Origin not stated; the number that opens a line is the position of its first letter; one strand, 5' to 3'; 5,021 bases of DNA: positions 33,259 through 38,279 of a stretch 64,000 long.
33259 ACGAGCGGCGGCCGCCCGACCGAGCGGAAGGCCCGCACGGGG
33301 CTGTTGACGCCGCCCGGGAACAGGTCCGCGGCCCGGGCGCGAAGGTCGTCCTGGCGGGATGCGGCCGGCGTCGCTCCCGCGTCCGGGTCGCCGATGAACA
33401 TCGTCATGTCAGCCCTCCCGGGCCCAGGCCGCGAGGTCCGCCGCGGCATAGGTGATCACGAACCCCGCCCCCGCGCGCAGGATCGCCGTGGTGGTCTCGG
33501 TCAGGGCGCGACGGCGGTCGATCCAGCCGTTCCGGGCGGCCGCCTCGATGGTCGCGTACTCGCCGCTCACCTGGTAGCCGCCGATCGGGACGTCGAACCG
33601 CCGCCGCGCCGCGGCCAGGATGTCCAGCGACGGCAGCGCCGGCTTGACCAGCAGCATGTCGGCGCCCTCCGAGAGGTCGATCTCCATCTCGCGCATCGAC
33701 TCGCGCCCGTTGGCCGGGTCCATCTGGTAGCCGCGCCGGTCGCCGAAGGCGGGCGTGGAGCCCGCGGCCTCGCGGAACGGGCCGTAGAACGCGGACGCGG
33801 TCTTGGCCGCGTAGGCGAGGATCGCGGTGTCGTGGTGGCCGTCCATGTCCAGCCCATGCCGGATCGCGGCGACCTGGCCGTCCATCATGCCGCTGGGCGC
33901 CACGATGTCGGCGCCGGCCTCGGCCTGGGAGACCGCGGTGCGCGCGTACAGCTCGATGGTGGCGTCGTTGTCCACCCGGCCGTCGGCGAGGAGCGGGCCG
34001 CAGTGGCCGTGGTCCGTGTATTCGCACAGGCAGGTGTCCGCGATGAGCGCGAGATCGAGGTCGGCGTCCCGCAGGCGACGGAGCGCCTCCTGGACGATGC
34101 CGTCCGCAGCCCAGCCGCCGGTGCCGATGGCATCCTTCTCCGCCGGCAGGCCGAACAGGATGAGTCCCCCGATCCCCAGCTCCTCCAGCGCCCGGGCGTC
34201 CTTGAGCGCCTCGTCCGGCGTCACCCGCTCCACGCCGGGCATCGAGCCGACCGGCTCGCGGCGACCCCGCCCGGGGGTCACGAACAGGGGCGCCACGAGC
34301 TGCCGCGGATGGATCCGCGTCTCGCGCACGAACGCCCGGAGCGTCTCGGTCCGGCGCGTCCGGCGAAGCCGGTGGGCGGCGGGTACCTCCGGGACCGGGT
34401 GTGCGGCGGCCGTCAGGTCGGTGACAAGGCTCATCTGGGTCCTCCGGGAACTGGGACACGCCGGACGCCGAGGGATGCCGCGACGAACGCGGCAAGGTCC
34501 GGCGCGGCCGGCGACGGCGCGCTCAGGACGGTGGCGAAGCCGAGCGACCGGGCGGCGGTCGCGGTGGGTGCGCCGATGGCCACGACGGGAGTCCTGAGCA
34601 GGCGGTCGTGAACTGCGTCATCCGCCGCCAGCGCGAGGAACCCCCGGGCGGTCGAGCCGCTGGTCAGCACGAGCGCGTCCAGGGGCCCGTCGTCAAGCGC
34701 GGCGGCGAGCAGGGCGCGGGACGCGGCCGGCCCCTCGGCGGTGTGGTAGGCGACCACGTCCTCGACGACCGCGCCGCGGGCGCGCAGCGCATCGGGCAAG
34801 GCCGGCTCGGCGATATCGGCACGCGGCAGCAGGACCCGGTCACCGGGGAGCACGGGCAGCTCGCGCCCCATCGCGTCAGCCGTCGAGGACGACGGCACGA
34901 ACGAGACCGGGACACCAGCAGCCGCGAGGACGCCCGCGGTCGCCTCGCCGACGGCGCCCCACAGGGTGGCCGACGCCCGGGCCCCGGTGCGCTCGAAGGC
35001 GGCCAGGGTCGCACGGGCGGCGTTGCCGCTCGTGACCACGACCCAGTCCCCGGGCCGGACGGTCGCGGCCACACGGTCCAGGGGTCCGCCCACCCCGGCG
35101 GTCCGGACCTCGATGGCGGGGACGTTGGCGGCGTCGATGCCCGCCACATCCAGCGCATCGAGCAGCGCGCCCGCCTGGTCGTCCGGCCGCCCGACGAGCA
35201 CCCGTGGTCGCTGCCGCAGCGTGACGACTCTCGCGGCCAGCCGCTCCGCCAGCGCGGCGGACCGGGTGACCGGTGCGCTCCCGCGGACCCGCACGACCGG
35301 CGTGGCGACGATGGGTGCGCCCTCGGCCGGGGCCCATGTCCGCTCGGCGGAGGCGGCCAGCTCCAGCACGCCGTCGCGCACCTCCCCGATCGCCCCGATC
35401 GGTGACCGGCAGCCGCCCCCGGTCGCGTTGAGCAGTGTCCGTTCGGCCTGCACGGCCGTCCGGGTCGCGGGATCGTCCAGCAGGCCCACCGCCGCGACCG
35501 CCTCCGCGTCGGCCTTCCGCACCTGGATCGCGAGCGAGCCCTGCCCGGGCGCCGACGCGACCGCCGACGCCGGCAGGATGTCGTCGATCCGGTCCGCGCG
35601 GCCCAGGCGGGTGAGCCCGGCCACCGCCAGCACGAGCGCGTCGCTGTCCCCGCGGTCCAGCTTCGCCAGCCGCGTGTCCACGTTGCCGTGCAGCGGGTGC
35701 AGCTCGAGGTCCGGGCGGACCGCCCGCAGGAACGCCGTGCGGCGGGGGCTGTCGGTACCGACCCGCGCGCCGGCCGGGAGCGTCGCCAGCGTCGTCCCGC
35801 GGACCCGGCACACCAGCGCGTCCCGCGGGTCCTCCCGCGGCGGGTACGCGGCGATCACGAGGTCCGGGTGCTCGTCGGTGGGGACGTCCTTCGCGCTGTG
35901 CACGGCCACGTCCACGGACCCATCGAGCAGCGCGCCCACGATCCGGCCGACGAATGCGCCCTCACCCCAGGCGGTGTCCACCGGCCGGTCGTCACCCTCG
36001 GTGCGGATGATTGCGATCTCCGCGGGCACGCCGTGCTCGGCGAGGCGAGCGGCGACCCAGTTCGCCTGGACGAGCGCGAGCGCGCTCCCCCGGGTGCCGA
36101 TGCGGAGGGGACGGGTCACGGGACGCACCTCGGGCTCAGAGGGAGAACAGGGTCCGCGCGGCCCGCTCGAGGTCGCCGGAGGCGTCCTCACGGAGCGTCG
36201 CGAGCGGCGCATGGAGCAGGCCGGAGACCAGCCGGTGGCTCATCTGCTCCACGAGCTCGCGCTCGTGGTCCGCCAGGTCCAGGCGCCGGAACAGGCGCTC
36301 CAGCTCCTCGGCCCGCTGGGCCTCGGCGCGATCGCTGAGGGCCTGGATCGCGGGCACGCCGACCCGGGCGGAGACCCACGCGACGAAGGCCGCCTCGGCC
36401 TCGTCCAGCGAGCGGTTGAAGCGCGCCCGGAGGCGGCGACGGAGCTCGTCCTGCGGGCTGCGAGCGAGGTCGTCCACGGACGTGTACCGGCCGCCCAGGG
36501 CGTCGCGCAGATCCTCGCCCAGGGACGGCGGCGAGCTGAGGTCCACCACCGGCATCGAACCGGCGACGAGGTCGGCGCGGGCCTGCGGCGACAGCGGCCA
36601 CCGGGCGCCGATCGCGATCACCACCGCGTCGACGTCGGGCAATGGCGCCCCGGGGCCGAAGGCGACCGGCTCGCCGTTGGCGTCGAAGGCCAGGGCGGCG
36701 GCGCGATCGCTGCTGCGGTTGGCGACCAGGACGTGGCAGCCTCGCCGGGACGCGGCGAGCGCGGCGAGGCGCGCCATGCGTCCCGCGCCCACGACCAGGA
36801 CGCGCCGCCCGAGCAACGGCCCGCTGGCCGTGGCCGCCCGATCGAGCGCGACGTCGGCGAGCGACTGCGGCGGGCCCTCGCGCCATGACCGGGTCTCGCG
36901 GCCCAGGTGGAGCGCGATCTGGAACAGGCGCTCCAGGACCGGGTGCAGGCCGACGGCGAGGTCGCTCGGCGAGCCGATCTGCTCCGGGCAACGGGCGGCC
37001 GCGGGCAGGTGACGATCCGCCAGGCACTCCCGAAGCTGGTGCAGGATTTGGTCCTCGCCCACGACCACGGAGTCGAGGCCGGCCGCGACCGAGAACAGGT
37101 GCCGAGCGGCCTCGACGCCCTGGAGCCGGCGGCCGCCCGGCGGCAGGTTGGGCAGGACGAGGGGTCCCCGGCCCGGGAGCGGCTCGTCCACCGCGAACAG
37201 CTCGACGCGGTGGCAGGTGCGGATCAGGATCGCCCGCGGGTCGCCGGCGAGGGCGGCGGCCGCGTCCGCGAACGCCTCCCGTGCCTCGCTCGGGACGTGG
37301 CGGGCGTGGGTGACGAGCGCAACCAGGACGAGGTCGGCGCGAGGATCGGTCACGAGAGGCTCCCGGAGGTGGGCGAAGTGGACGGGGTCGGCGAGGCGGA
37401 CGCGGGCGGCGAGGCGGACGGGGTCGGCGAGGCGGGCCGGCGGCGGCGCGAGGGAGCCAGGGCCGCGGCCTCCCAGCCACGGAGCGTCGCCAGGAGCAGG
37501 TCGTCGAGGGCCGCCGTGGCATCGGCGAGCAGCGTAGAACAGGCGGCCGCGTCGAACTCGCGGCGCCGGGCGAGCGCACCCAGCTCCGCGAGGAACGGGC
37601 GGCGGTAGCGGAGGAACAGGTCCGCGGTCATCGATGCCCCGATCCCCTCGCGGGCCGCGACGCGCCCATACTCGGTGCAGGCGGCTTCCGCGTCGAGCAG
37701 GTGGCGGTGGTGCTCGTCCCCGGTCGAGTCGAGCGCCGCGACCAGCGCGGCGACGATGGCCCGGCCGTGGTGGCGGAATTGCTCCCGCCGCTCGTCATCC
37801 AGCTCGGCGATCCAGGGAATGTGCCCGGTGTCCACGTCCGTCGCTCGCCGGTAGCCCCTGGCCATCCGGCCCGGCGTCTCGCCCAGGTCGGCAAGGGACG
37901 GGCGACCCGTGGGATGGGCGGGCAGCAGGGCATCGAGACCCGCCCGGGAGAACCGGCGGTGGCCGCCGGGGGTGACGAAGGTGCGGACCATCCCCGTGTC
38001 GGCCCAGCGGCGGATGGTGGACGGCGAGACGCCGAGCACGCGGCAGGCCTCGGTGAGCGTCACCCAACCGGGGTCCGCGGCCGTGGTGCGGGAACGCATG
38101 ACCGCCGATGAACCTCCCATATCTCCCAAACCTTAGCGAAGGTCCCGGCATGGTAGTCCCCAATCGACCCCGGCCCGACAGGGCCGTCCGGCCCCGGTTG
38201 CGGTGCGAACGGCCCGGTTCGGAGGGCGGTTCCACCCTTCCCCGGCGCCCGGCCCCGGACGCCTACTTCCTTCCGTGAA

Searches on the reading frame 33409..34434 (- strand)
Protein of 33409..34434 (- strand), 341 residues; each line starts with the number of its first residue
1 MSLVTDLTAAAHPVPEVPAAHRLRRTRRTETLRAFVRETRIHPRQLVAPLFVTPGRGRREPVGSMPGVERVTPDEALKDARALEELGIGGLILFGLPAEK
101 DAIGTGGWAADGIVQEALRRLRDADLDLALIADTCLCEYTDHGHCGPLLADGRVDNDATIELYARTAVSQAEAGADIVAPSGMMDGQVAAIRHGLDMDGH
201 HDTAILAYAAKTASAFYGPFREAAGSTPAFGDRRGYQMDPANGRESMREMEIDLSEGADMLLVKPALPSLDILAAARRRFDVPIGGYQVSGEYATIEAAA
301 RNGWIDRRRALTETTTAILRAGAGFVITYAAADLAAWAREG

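Call 10: search_protein_families(library=pfam, proteins=[window:33409-34434:-], max_evalue=0.001)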
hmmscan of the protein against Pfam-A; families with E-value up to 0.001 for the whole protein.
window:33409-34434:- (341 aa): 1 family
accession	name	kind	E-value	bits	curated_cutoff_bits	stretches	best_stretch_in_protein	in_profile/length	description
PF00490.27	ALAD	-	9.9e-131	436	24.6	1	21-337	2-317/317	Delta-aminolevulinic acid dehydratase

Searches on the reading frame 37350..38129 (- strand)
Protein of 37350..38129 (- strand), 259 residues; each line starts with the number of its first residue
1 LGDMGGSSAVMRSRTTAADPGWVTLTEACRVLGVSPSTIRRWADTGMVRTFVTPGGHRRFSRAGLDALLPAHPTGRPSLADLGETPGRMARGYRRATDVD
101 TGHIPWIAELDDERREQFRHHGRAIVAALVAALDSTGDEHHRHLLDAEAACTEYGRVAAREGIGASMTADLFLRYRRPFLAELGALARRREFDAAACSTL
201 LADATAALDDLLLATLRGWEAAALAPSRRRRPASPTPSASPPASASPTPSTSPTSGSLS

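Call 35: search_protein_families(library=ncbifam, proteins=[window:37350-38129:-], max_evalue=0.00001)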
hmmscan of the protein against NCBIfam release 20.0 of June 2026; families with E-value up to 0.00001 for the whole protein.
window:37350-38129:- (259 aa): 2 families
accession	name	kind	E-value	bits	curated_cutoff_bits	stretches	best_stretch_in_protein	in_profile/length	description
NF033787.1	HTH_BldC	subfamily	3.8e-11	42.7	77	1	23-69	3-49/49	BldC family transcriptional regulator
TIGR01764.1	excise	domain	1.1e-08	35.2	28.8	1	23-69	2-47/49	excisionase family DNA-binding protein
